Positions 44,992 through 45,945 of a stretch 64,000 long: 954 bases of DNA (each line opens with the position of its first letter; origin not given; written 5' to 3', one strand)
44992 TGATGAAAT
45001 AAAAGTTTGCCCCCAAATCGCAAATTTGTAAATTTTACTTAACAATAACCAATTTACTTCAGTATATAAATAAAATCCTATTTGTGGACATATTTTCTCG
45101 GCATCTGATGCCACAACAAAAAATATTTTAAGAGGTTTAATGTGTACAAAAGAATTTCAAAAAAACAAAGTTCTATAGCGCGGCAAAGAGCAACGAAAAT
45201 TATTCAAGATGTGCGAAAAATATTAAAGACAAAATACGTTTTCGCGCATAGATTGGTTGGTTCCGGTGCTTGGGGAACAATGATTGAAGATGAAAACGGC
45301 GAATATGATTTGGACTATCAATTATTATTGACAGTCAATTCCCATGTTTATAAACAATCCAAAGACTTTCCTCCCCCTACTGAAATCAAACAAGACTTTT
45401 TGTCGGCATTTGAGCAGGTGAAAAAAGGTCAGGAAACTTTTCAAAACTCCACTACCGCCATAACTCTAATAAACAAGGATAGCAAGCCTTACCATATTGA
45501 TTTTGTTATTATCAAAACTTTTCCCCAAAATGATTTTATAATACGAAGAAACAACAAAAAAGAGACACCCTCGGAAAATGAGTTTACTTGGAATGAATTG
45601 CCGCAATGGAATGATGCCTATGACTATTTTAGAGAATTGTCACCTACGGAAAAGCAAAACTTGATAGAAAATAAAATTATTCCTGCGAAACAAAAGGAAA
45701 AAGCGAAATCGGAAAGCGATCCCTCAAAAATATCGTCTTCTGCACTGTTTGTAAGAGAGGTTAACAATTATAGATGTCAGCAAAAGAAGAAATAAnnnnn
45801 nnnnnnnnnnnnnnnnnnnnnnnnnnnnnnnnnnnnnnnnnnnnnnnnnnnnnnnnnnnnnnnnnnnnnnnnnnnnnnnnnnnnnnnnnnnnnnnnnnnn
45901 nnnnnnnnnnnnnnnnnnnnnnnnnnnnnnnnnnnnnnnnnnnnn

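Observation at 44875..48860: tRNA-Arg-adjacent AT-rich island: NTase + Abi_2-like HEPN + RloC-like ATPase/anticodon nuclease as one candidate three-gene defence module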

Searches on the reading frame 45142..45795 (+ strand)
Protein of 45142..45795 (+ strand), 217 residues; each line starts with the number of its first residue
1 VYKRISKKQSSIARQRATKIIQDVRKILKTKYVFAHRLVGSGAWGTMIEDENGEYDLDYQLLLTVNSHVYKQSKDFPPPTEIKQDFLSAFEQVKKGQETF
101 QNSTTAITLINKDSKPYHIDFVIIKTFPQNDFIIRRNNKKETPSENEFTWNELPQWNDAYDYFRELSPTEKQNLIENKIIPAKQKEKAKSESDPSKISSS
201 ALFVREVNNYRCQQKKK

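Call 4: search_protein_families(library=pfam, proteins=[window:45142-45795:+], max_evalue=1)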
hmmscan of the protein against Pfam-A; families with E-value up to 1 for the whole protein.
window:45142-45795:+ (217 aa): 2 families
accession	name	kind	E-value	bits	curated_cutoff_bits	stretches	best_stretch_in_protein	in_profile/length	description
PF13376.11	OmdA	-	0.12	12.8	25.6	0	155-184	14-42/60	Bacteriocin-protection, YdeI or OmpD-Associated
PF04899.17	MbeD_MobD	-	0.13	12.8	21.6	0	80-95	2-17/70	MbeD/MobD like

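Call 5: search_protein_families(library=padloc, proteins=[window:45142-45795:+], max_evalue=1)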
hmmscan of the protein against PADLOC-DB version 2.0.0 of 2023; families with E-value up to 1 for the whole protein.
window:45142-45795:+ (217 aa): 3 families
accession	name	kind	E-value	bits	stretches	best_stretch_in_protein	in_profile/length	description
PDLC00795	Cyclase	-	2.6e-11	41.2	1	7-152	20-158/340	oligonucleotide-cyclase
PDLC00774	Cyclase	-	3.1e-05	21.3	1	7-126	20-131/316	oligonucleotide-cyclase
PDLC00783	Cyclase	-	0.00036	17.6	1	24-156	37-168/349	oligonucleotide-cyclase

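Call 6: search_protein_families(library=ncbifam, proteins=[window:45142-45795:+], max_evalue=1)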
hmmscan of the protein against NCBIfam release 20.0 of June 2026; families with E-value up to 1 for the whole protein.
window:45142-45795:+ (217 aa): 1 family
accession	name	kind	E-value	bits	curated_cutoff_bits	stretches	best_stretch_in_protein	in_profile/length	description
NF040668.1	regulator_TseB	equivalog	0.11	12.1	200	1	4-60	91-148/161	cell wall elongation/penicillin-binding protein regulator TseB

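Call 11: find_homologous_proteins(query=window:45142-45795:+)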
Query window:45142-45795:+ (217 aa): 253 proteins with E <= 0.001 among 364 candidates; the best 120 are listed.
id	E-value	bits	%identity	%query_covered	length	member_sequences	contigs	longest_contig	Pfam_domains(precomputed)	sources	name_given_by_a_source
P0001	7.5e-139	478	100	100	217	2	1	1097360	-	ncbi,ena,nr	ncbi:MAG: hypothetical protein J1F65_03655 [Clostridiales bacterium]|nr:hypothetical protein [Clostr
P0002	9.3e-121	419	88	100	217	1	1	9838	-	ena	-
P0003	2.0e-119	415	88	100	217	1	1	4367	-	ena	-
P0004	2.1e-119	415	88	100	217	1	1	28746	-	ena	-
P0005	2.8e-117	408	85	99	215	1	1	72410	-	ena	-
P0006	1.1e-114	399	83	100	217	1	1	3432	-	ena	-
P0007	8.1e-114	397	84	100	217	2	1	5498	-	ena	-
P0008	1.1e-109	383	80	100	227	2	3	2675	-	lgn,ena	-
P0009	1.9e-105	369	78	99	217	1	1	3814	-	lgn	-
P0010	6.0e-105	368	77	100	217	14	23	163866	-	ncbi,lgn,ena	-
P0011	6.0e-105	368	78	100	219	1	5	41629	-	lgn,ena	-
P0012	9.6e-105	367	78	100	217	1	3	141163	-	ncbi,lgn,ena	-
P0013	1.5e-104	366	76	100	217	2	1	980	-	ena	-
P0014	2.1e-103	363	77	100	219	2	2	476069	-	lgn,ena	-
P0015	7.1e-103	361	77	99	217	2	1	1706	-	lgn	-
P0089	3.2e-83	297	63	100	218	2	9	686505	-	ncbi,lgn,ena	-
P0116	4.6e-73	264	61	99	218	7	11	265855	-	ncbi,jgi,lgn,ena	-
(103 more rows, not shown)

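Call 14: find_encoding_contigs(protein=P0089, flank=6000, max_places=4)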
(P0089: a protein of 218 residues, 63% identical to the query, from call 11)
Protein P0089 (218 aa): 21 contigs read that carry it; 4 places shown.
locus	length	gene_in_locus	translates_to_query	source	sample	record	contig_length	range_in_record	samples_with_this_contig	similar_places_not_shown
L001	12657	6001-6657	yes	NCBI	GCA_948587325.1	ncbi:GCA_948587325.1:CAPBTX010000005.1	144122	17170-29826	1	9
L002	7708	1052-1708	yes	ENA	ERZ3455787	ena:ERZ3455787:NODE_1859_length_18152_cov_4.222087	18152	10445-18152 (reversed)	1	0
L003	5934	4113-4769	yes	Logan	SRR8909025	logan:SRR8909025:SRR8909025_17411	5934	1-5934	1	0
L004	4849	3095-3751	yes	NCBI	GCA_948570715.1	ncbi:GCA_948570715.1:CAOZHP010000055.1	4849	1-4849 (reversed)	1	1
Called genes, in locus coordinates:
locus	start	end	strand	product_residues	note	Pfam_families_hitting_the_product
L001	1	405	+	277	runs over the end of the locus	-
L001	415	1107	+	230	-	-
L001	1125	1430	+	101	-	-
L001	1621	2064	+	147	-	PF08281:Sigma70_r4_2 (weak)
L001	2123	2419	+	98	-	-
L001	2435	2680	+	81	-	-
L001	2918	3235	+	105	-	-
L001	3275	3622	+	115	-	-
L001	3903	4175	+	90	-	-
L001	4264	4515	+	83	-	PF02604:PhdYeFM_antitox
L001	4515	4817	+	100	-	PF05016:ParE_toxin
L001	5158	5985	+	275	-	PF04383:KilA-N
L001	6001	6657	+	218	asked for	-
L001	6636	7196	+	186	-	-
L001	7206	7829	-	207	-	-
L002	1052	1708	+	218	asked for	-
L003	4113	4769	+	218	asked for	-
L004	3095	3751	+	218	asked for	-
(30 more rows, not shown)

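Call 15: find_encoding_contigs(protein=P0014, flank=6000, max_places=3)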
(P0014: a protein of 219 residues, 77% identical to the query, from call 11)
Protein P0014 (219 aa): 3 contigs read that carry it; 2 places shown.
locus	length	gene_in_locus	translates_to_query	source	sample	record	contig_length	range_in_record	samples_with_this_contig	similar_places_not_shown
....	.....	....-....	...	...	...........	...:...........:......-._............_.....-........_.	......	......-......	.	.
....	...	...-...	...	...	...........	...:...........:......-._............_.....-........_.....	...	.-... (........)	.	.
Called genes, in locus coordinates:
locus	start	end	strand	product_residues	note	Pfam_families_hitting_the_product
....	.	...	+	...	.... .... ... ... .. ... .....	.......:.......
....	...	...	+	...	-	-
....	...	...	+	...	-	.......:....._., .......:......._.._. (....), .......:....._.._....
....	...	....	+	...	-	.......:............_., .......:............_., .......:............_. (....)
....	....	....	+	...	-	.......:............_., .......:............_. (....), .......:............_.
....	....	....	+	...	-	-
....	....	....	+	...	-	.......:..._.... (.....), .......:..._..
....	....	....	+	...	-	-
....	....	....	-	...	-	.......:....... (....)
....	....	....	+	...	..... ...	-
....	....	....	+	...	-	-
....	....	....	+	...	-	-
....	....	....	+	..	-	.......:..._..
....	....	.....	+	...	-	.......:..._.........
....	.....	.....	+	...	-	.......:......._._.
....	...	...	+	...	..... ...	-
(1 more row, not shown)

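Call 16: find_encoding_contigs(protein=P0116, flank=6000, max_places=4)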
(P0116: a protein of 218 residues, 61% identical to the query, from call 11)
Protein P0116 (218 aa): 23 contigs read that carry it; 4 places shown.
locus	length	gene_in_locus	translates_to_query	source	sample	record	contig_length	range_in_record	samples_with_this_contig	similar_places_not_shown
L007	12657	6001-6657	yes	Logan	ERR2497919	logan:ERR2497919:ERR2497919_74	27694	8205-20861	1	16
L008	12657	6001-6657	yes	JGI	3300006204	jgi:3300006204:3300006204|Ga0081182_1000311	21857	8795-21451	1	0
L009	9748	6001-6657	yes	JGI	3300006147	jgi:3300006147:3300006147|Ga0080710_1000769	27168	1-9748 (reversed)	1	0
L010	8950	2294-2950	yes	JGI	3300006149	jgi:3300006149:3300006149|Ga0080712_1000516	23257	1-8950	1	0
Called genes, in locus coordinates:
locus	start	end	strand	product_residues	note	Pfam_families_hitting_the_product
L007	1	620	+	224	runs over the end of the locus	-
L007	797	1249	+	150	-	PF12844:HTH_19, PF13443:HTH_26 (weak), PF13560:HTH_31, PF01381:HTH_3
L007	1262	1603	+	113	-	-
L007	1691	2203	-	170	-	PF00210:Ferritin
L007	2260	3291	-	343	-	PF00730:HhH-GPD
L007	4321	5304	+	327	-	-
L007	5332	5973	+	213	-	-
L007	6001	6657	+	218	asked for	-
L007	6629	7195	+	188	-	-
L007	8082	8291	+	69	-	PF13443:HTH_26 (weak), PF01381:HTH_3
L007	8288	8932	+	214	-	-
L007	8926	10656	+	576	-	PF07669:Eco57I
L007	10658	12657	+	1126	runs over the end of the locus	PF04851:ResIII (weak)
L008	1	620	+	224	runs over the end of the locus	-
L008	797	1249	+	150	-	PF12844:HTH_19, PF13443:HTH_26 (weak), PF13560:HTH_31, PF01381:HTH_3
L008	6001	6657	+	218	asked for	-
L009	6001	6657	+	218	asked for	-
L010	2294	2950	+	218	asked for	-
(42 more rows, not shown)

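Call 17: find_encoding_contigs(protein=P0005, flank=6000, max_places=3)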
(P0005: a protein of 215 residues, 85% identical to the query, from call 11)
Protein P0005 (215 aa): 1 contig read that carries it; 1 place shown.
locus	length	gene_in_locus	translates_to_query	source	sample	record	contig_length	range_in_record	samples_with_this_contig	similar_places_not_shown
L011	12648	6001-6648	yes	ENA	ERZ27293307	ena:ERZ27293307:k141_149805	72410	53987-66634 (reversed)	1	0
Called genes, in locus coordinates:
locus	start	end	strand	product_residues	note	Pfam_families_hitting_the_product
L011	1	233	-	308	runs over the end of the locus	PF02779:Transket_pyr, PF02780:Transketolase_C, PF17147:PFOR_II (weak)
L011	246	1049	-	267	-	PF00456:Transketolase_N, PF09364:XFP_N (weak), PF00676:E1_dh, PF02775:TPP_enzyme_C (faint), PF13292:DXP_synthase_N (weak)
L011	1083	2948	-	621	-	PF13175:AAA_15 (weak), PF13476:AAA_23, PF02463:SMC_N (weak)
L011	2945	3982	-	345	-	PF00149:Metallophos, PF12850:Metallophos_2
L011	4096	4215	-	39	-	-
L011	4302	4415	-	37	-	-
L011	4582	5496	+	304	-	PF02311:AraC_binding, PF07883:Cupin_2, PF00165:HTH_AraC, PF12833:HTH_18, PF00165:HTH_AraC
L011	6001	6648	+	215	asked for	-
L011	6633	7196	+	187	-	-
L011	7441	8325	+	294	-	PF02899:Phage_int_SAM_1, PF13495:Phage_int_SAM_4 (weak), PF00589:Phage_integrase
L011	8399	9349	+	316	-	PF00535:Glycos_transf_2, PF10111:Glyco_tranf_2_2, PF13641:Glyco_tranf_2_3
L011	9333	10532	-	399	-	-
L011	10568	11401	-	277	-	PF20016:ThsA_Macro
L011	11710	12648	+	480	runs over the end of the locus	-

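Call 18: find_encoding_contigs(protein=P0004, flank=6000, max_places=3)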
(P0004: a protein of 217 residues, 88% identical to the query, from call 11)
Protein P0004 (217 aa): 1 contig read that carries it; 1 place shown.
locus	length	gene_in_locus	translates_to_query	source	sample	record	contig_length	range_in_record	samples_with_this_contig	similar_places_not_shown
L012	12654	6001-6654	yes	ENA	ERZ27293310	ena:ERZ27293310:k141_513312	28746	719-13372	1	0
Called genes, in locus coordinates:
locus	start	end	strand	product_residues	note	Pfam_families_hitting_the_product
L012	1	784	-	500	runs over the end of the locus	?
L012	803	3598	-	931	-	PF18676:MBG_2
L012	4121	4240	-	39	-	-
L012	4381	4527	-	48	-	-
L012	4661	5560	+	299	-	PF02311:AraC_binding, PF07883:Cupin_2 (weak), PF00165:HTH_AraC, PF12833:HTH_18, PF00165:HTH_AraC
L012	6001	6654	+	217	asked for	-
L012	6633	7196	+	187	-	-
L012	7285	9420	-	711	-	PF07693:KAP_NTPase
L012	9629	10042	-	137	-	PF07883:Cupin_2 (weak)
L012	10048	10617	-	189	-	PF00132:Hexapep, PF14602:Hexapep_2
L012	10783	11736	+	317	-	PF01368:DHH, PF02272:DHHA1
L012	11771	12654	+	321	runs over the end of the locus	PF01368:DHH, PF02272:DHHA1 (weak)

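Call 19: find_encoding_contigs(protein=P0010, flank=6000, max_places=5)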
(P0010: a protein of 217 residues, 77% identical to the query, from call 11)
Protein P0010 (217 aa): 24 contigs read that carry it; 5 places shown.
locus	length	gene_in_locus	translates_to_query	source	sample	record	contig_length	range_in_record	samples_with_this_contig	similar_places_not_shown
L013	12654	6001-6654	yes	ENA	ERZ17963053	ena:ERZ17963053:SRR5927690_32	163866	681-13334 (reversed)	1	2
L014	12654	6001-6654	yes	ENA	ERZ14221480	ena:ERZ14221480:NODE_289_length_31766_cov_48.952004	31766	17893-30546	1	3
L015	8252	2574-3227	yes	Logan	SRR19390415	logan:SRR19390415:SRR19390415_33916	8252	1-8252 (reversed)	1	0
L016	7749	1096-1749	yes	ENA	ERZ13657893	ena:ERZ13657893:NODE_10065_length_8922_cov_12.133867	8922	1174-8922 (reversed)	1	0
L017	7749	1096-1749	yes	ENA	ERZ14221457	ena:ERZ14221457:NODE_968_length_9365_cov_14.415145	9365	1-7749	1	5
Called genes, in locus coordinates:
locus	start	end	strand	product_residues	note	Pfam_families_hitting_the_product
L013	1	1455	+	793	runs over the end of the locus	PF07888:CALCOCO1 (faint), PF24161:CCDC39 (weak), PF23435:DUF7121 (weak), PF09479:Flg_new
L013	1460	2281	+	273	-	-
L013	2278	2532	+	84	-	-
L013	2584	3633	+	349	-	PF23343:REP_ORF2-G2P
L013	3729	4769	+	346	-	PF13310:Virulence_RhuM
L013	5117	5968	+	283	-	PF09509:Hypoth_Ymh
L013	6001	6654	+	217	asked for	-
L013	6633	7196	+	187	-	-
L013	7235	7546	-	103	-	-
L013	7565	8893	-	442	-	PF14284:PcfJ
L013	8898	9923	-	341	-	PF14058:PcfK (weak), PF01624:MutS_I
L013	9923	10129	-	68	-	-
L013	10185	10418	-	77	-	-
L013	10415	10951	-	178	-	-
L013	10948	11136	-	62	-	-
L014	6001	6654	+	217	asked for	-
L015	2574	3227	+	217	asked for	-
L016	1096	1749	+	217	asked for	-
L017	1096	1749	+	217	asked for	-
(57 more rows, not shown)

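Call 25: search_solved_structures(query=A1, max_evalue=10, show_alignments=2)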
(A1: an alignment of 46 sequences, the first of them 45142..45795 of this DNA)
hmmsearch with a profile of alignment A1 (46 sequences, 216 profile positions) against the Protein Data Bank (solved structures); distinct sequences matched with E-value up to 10: 0.

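Call 29: predict_structure(alignment_id=A1)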
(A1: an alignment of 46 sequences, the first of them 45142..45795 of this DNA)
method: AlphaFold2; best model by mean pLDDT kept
length: 217 residues; sequences in the alignment: 46
mean_pLDDT: 84.9   pTM: 0.79
mean pLDDT of the five models: 84.9, 84.7, 84.6, 84.1, 83.4
residues with pLDDT >= 90: 116; 70-90: 68; 50-70: 16; < 50: 17
segments of 3 or more residues with pLDDT < 50: 136-152
pLDDT, mean of each block of 10 residues (from residue 1): 87 96 98 92 87 90 93 89 94 95 88 90 73 54 46 65 92 93 90 84 90 78
secondary structure, 60 per line:
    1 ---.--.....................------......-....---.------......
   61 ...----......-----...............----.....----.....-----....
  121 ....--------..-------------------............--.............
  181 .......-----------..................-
elements in order: H7-27 E34-39 H41-44 E55-63 H68-73 H79-93 E98-102 E107-111 E117-124 H154-165 H168-187 H199-216

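Call 35: fold_search(model_id=the predicted structure, library=pdb)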
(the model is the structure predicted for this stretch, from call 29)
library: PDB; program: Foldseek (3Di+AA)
matches with E <= 10: 482; with E <= 0.001: 48
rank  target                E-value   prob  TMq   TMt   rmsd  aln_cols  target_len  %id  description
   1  7ljo                  1.8e-07  1.00  0.67  0.52   3.8       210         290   15  Structure of the Bacteroides fragilis CD-NTase CdnB in complex with ADP (released 2021-06-02)
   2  8ysn                  6.2e-07  1.00  0.65  0.47   4.6       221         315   18  Crystal structure of the Deinococcus wulumuqiensis CD-NTase DwCdnB Ear-cut mutant (released 2025-01-29)
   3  8yss                  8.3e-07  1.00  0.59  0.42   5.1       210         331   18  Crystal structure of the apo form of Deinococcus wulumuqiensis CD-NTase DwCdnB (released 2025-01-29)
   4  8ysg                  1.1e-06  1.00  0.57  0.41   5.0       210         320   17  Crystal structure of the Deinococcus wulumuqiensis CD-NTase DwCdnB in complex with GTP (released 2025-01-29)
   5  8ysi                  1.1e-06  1.00  0.58  0.41   5.3       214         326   19  Crystal structure of the Deinococcus wulumuqiensis CD-NTase DwCdnB in complex with UTP (released 2025-01-29)
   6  8ysd                  1.2e-06  1.00  0.61  0.42   4.4       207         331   18  Crystal structure of the Deinococcus wulumuqiensis CD-NTase DwCdnB in complex with ATP (form 2) (released 2025-01-29)
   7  8ysc                  1.4e-06  1.00  0.58  0.41   5.2       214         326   19  Crystal structure of the Deinococcus wulumuqiensis CD-NTase DwCdnB in complex with ATP (form 1) (released 2025-01-29)
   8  8yse                  2.3e-06  1.00  0.57  0.41   5.3       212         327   19  Crystal structure of the Deinococcus wulumuqiensis CD-NTase DwCdnB in complex with dATP (released 2025-01-29)
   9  8ysk                  2.9e-06  1.00  0.61  0.43   4.8       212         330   16  Crystal structure of the Deinococcus wulumuqiensis CD-NTase DwCdnB in complex with UTP Mn (released 2025-01-29)
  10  8yso                  4.4e-06  1.00  0.61  0.45   4.6       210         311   17  Crystal structure of the Deinococcus wulumuqiensis CD-NTase DwCdnB Ear-cut mutant in complex with ATP (released 2025-01-29)
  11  6p80                  4.0e-05  1.00  0.60  0.44   5.0       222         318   16  Structure of E. coli MS115-1 CdnC + ATP (released 2019-12-25)
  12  4xj5                  4.0e-05  1.00  0.51  0.33  10.3       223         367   17  Crystal structure of Vibrio cholerae DncV 3'-deoxy GTP bound form (released 2015-04-29)
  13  6u7b_A                4.5e-05  1.00  0.55  0.40   6.4       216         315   15  Structure of E. coli MS115-1 CdnC:HORMA-deltaN complex (released 2019-12-25)
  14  4txz_A                4.5e-05  1.00  0.47  0.30   6.0       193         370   16  Crystal structure of Vibrio cholerae DncV cyclic AMP-GMP synthase in complex with nonhydrolyzable GTP (released 2014-08-13)
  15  4xj3                  5.7e-05  1.00  0.51  0.32  10.5       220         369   16  Crystal structure of Vibrio cholerae DncV GTP bound form (released 2015-04-29)
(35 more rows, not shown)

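Call 48: find_related_loci(query=A1, collection=genome_contigs, flank=6000)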
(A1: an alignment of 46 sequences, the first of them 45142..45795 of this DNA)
Query A1 (217 aa) in genome_contigs; peptide patterns used: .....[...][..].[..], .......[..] (x = any residue, [..] = any of these).
88 stretches matched a pattern; 21 encode a relative of the query (tblastn E <= 1e-3); 21 distinct loci.
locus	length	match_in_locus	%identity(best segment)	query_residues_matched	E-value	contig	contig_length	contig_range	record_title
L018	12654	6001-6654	74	1-217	2e-105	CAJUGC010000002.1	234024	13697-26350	MAG TPA_asm: uncultured Christensenella sp. isolate MGBC137892 genome assembly, contig: MGBC137892.2, whole genome shotg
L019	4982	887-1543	70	1-217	1e-104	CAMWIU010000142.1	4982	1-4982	MAG TPA_asm: uncultured Treponema sp. isolate SRR14411283_bin.3_metawrap_v1.3_MAG genome assembly, contig: NODE.3362_len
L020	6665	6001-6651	68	1-217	2e-96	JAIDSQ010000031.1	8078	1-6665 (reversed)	MAG: Clostridia bacterium isolate SC0364_comb_12 SC0364_comb_12_contig_31, whole genome shotgun sequence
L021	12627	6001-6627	68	2-215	3e-92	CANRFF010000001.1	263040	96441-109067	MAG: uncultured Anaeroplasmataceae bacterium isolate Lapin-023__bin6 genome assembly, contig: Lapin-023__NODE_12_length_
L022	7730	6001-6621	67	3-210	1e-89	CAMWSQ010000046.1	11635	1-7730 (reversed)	MAG TPA_asm: uncultured Mollicutes bacterium isolate SRR14411300_bin.1_metawrap_v1.3_MAG genome assembly, contig: NODE.2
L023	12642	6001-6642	61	2-216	1e-80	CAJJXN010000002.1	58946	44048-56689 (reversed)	MAG TPA_asm: uncultured Firmicutes bacterium isolate ERR321483-bin.4 genome assembly, contig: NODE_91_length_58946_cov_2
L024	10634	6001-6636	51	3-215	2e-63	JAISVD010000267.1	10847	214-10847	MAG: Spirochaetaceae bacterium isolate Mx356_bin16 k119_967801, whole genome shotgun sequence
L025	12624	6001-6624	49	1-210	2e-59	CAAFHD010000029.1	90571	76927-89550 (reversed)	MAG TPA_asm: Bacilli bacterium, isolate HGM10900, WGS project CAAFHD010000000 data, contig: SRS146812_6_k99_96596, whole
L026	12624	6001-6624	49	1-210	6e-57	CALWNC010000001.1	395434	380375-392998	MAG: uncultured Clostridia bacterium isolate BRZ_CS__bin43 genome assembly, contig: BRZ_CS__NODE_22_length_395434_cov_13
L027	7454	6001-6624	51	1-210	2e-56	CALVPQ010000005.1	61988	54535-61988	MAG: uncultured Clostridia bacterium isolate BRZ_CF__bin29 genome assembly, contig: BRZ_CF__NODE_624_length_61988_cov_12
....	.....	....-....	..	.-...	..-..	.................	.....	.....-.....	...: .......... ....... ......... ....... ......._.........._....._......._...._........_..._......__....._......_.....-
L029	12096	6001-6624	51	1-210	7e-56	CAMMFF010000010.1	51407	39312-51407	MAG: uncultured Clostridia bacterium isolate ERR4968681_bin.18_MetaWRAP_v1.1_MAG genome assembly, contig: NODE_459_lengt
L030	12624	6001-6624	50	1-210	2e-55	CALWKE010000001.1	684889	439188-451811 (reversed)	MAG: uncultured Clostridia bacterium isolate BRZ_C__bin58 genome assembly, contig: BRZ_C__NODE_3_length_684889_cov_30.05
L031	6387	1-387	63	82-210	2e-47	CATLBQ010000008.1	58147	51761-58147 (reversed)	MAG TPA_asm: uncultured Bacilli bacterium isolate MGG03213_1680015441 genome assembly, contig: ERR2497921_129, whole gen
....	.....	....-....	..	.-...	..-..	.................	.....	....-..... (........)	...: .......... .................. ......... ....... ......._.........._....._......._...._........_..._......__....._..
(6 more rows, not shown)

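Call 49: find_related_loci(query=A1, collection=viral_contigs, flank=6000)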
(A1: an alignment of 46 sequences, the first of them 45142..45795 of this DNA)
Query A1 (217 aa) in viral_contigs; peptide patterns used: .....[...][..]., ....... (x = any residue, [..] = any of these).
116 stretches matched a pattern, but none encodes a relative of the query by tblastn (E <= 1e-3).
